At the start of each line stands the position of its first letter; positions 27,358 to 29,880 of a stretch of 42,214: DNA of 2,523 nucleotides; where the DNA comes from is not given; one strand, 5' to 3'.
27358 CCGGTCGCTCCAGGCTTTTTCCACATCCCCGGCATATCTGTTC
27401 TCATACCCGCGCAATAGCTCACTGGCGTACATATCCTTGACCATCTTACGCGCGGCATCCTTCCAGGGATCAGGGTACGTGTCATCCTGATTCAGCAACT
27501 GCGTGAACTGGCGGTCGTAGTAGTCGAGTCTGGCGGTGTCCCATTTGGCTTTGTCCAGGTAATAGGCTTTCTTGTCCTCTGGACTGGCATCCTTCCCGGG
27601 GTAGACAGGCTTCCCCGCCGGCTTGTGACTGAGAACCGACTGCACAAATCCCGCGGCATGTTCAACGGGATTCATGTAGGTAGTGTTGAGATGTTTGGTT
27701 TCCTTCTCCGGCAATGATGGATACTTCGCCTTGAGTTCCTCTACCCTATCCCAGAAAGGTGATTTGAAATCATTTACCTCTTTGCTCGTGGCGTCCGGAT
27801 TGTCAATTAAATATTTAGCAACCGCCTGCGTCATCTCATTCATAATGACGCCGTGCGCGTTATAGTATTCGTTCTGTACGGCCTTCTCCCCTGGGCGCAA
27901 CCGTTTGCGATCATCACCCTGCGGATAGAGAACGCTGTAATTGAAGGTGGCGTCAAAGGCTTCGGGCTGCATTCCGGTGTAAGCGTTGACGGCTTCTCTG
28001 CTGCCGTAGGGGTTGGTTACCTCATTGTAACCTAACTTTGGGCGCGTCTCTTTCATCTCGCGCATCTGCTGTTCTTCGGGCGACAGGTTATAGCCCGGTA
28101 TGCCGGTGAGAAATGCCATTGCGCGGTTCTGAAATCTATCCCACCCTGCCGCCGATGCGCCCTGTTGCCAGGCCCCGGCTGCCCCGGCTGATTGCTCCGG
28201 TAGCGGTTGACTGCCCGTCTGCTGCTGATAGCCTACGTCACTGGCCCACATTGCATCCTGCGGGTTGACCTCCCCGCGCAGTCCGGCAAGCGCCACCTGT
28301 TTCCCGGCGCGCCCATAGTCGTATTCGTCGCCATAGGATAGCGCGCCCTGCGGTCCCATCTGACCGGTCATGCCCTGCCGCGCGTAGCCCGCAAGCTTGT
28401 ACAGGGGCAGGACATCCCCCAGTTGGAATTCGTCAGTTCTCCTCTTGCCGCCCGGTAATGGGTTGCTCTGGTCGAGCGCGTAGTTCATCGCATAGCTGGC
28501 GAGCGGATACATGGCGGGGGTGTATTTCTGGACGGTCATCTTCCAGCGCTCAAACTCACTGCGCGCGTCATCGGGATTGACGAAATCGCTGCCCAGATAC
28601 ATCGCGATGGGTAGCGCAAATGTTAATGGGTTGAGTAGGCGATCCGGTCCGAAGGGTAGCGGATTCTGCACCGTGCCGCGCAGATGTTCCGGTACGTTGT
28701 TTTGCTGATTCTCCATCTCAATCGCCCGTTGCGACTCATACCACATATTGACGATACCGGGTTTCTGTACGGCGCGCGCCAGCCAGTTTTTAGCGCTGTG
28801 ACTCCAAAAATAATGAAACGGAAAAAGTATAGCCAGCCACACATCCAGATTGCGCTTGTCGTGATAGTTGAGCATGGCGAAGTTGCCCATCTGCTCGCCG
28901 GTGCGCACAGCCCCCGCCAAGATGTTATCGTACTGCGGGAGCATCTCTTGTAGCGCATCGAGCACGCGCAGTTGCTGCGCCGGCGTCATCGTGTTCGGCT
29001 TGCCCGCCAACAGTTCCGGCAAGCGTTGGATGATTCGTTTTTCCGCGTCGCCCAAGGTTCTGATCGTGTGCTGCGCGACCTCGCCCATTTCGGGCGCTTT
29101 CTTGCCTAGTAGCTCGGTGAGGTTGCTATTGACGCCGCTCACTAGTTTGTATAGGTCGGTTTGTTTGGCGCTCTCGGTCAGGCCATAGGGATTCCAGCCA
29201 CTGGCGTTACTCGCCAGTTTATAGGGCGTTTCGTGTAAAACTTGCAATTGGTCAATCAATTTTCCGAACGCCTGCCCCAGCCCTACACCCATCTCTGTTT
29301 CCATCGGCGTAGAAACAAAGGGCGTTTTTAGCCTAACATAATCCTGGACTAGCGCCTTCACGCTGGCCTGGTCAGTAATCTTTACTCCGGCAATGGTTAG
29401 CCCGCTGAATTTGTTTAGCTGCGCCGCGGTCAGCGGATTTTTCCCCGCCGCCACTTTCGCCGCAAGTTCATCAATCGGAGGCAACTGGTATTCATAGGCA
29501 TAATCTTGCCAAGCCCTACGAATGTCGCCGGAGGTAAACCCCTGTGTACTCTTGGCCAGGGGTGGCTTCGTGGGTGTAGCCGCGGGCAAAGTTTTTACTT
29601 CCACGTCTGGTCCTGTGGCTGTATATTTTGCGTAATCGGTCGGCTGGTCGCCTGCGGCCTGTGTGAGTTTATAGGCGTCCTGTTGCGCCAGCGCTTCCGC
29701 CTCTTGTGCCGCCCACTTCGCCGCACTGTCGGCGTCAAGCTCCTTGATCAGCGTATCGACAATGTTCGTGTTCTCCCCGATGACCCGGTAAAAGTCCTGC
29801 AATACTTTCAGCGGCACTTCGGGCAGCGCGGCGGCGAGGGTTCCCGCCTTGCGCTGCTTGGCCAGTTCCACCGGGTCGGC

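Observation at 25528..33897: Single 2,789-aa ORF (about one fifth of the genome) between portal and scaffold with no recognisable domain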

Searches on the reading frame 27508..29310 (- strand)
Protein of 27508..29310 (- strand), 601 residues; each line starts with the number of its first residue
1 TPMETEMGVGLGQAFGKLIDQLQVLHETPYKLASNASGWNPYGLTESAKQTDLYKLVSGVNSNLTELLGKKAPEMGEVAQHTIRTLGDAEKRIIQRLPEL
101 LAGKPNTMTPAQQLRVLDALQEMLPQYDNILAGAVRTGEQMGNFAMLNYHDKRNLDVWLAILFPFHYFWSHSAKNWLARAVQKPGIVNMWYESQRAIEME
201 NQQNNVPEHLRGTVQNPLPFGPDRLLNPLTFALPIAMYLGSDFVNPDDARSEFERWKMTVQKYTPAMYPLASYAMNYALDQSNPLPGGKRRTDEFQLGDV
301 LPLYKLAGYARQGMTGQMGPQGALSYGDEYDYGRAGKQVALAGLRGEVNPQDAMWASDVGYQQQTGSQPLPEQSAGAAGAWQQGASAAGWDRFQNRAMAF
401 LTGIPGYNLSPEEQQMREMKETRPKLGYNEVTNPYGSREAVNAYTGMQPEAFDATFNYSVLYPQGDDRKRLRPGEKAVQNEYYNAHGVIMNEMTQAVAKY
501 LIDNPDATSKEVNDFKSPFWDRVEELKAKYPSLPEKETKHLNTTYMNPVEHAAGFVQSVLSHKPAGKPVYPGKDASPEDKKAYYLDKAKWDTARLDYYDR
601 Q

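Call 36: predict_structure(alignment_id=A2)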
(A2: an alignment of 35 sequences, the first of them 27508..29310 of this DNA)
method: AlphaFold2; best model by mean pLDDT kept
length: 601 residues; sequences in the alignment: 35
mean_pLDDT: 65.0   pTM: 0.55
mean pLDDT of the five models: 65.0, 64.0, 59.2, 59.0, 56.4
residues with pLDDT >= 90: 59; 70-90: 210; 50-70: 142; < 50: 190
segments of 3 or more residues with pLDDT < 50: 1-90, 100-108, 126-179, 230-246, 253-255, 257-267
pLDDT, mean of each block of 10 residues (from residue 1): 28 36 40 37 44 42 36 32 41 52 48 54 48 42 35 38 38 45 56 66 63 65 60 42 44 47 46 66 66 64 69 78 68 88 86 89 87 89 88 72 65 82 86 86 79 76 65 84 86 89 90 91 92 72 80 83 85 91 93 89 83
secondary structure, 60 per line:
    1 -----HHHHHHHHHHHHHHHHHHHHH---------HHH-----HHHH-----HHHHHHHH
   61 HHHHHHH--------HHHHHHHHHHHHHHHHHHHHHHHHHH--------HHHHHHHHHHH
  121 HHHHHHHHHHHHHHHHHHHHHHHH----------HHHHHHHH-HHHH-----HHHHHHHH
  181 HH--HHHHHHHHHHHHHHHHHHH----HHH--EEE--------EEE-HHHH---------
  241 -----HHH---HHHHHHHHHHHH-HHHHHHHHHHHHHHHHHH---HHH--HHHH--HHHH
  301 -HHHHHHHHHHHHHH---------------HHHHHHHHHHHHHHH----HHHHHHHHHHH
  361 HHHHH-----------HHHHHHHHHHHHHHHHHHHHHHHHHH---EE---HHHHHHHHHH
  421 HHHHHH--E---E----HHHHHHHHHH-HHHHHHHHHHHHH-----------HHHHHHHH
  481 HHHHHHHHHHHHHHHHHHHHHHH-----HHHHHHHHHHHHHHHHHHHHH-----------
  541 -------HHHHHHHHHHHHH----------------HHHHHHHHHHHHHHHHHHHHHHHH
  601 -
elements in order: H6-26 H44-47 H53-67 H76-101 H110-144 H155-162 H164-167 H173-182 H185-203 E213-215 E224-226 H228-231 H252-263 H265-282 H291-294 H297-300 H302-315 H331-345 H350-365 H377-402 H411-426 H438-447 H449-461 H473-503 H509-529 H548-560 H577-600

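Call 39: fold_search(model_id=the predicted structure, library=pdb)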
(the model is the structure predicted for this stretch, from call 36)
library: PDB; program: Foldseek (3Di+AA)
matches with E <= 10: 65; with E <= 0.001: 0
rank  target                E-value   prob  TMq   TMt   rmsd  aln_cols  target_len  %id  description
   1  9jxe_B                1.2e+00  0.04  0.09  0.10  30.0       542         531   10  Cryo-EM structure of apo human XPR1, class 1, with one visible SPX domain (released 2025-08-27)
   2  9gs5_A                1.3e+00  0.04  0.09  0.13  23.3       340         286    9  Cryo-EM structure of human SLC35B1-E33A variant with ADP in outward facing conformation (released 2025-05-21)
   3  7paf_A                1.5e+00  0.04  0.08  0.13  21.7       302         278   10  Streptococcus pneumoniae choline importer LicB in lipid nanodiscs (released 2022-03-16)
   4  2bq1_I                1.7e+00  0.03  0.07  0.10  20.8       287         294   11  Ribonucleotide reductase class 1b holocomplex R1E,R2F from Salmonella typhimurium (released 2006-05-17)
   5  7tdz_M                2.2e+00  0.03  0.09  0.08  25.1       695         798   12  Cryo-EM model of protomer of the cytoplasmic ring of the nuclear pore complex from Xenopus laevis (released 2022-06-22)
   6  6h8q_B                2.3e+00  0.03  0.12  0.10  27.0       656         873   11  Structural basis for Scc3-dependent cohesin recruitment to chromatin (released 2018-08-29)
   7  3n37                  2.4e+00  0.02  0.07  0.10  24.2       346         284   12  Ribonucleotide Reductase Dimanganese(II)-NrdF from Escherichia coli (released 2010-08-18)
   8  6umm_B                2.6e+00  0.04  0.09  0.12  19.9       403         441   14  A complete structure of the ESX-3 translocon complex (released 2019-10-23)
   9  9qo0_I                2.6e+00  0.02  0.09  0.08  30.4       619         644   10  Pre-activated 9-subunit COP9 signalosome and neddylated SCF (Skp1-Skp2-Cks1) complex structure (released 2026-02-18)
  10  3n38                  2.8e+00  0.02  0.07  0.11  23.2       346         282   11  Ribonucleotide Reductase NrdF from Escherichia coli Soaked with Ferrous Ions (released 2010-08-18)
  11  5xtc_l                3.7e+00  0.02  0.07  0.07  31.6       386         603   10  Cryo-EM structure of human respiratory complex I transmembrane arm (released 2017-08-30)
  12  4z6g                  4.0e+00  0.02  0.08  0.12  19.0       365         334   10  Structure of NT domain (released 2016-04-06)
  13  9p81_R                4.4e+00  0.03  0.09  0.13  17.1       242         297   11  NTSR1-Gi-NTS(8-13), GTP-bound Complex in the Canonical, AHD Open State (C-Open-GTP) (released 2026-03-25)
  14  6xns_B                4.4e+00  0.03  0.08  0.12  26.8       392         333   13  C3_crown-05 (released 2020-12-23)
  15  1st6                  4.4e+00  0.03  0.11  0.08  34.8       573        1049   13  Crystal structure of a cytoskeletal protein (released 2004-08-03)
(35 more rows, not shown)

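Call 66: find_related_loci(query=window:27508-29310:-, collection=genome_contigs, flank=10000)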
Query window:27508-29310:- (601 aa) in genome_contigs; peptide patterns used: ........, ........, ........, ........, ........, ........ (x = any residue, [..] = any of these).
56 stretches matched a pattern, but none encodes a relative of the query by tblastn (E <= 1e-3).

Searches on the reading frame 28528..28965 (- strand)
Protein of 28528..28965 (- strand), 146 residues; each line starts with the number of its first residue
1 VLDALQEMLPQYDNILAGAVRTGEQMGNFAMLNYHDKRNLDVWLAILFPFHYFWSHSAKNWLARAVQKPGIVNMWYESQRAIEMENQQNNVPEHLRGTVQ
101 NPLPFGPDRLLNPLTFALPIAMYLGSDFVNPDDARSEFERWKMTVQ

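Call 45: search_solved_structures(query=A4, max_evalue=10, show_alignments=2)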
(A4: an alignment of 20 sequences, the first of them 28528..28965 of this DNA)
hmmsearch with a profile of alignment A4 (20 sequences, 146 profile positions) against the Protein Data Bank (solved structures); distinct sequences matched with E-value up to 10: 0.

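Call 46: search_protein_families(library=pfam, alignment_id=A4, max_evalue=1)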
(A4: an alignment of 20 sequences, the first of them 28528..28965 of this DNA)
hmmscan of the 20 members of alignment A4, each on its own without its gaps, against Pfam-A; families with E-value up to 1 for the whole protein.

A. member 1, window:28528-28965:- (146 aa): 0 families

B. families by the number of members that match (of 20 scanned): 2 families
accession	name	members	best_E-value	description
PF17338.8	GP88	1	0.11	Gene product 88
PF19422.4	Ariadne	1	0.15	Ariadne domain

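Call 53: search_protein_representatives(alignment_id=A4)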
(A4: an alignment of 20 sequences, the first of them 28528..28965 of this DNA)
Query: 20 sequences, 146 profile positions. Proteins with E-value up to 0.001 (for the whole library): 1845; up to 1e-10: 1275; up to 1e-30: 280. The best 150 are listed.
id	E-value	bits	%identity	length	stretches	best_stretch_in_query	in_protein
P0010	4.5e-50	185.5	-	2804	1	2-145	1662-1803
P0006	3.0e-49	182.8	-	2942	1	2-144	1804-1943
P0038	3.9e-47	175.9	-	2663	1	1-145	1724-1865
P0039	4.0e-46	172.7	-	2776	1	4-145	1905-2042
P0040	2.5e-45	170.1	-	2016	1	2-145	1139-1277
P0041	3.9e-44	166.2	-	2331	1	2-144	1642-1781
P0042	2.7e-42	160.3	-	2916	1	4-144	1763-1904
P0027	4.9e-42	159.4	-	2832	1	2-145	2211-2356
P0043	2.0e-41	157.4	-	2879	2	6-138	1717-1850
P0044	2.1e-41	157.3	-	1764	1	2-142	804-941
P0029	2.5e-41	157.1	-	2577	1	2-144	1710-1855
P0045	7.3e-41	155.6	-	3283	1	1-145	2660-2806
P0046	9.8e-41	155.2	-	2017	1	3-145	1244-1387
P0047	1.2e-40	154.9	-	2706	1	4-145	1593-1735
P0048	1.9e-40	154.3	-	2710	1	3-139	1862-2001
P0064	3.6e-38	146.8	-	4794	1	4-145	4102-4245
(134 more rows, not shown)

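Call 60: search_protein_families(library=pfam, alignment_id=A6, max_evalue=0.001)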
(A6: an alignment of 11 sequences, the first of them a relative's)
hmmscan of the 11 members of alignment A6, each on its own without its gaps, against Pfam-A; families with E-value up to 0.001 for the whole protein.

A. member 1, P0064 (4794 aa): 2 families
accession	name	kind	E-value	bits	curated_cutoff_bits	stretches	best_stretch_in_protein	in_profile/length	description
PF18763.7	ddrB-ParB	-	5.8e-27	94.7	27.6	1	3569-3699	4-121/121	ddrB-like ParB superfamily domain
PF00990.26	GGDEF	-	1.4e-06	28.6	23.8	1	1491-1615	9-133/161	Diguanylate cyclase, GGDEF domain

B. families by the number of members that match (of 11 scanned): 15 families
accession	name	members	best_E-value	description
PF18763.7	ddrB-ParB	4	1e-30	ddrB-like ParB superfamily domain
PF18760.7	ART-PolyVal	3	5.2e-26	ADP-Ribosyltransferase in polyvalent proteins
PF00990.26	GGDEF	2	1.8e-11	Diguanylate cyclase, GGDEF domain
PF00271.37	Helicase_C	2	1.1e-09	Helicase conserved C-terminal domain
PF00176.29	SNF2-rel_dom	2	2e-09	SNF2-related domain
PF04851.21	ResIII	2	3e-08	Type III restriction enzyme, res subunit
PF01551.29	Peptidase_M23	1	1.5e-28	Peptidase family M23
PF13871.12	Helicase_C_4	1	3.9e-20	C-terminal domain on Strawberry notch homologue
PF13872.12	AAA_34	1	1.5e-18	P-loop containing NTP hydrolase pore-1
PF18798.6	LPD3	1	1.2e-10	Large polyvalent protein-associated domain 3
PF18809.6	PBECR1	1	1.6e-10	phage-Barnase-EndoU-ColicinE5/D-RelE like nuclease1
PF13489.12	Methyltransf_23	1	1.1e-05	Methyltransferase domain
PF07669.17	Eco57I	1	6e-05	Eco57I restriction-modification methylase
PF02384.22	N6_Mtase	1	0.00025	N-6 DNA Methylase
PF17516.8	ProQ_C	1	0.00061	ProQ C-terminal domain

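Call 68: find_related_loci(query=A7, collection=genome_contigs, flank=10000)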
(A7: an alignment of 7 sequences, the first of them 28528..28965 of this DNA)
Query A7 (146 aa) in genome_contigs; peptide patterns used: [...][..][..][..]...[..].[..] (x = any residue, [..] = any of these).
36 stretches matched a pattern, but none encodes a relative of the query by tblastn (E <= 1e-3).

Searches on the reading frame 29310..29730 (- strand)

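Call 85: search_solved_structures(query=window:29310-29730:-, max_evalue=10)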
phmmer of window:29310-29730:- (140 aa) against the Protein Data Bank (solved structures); distinct sequences matched with E-value up to 10: 0.
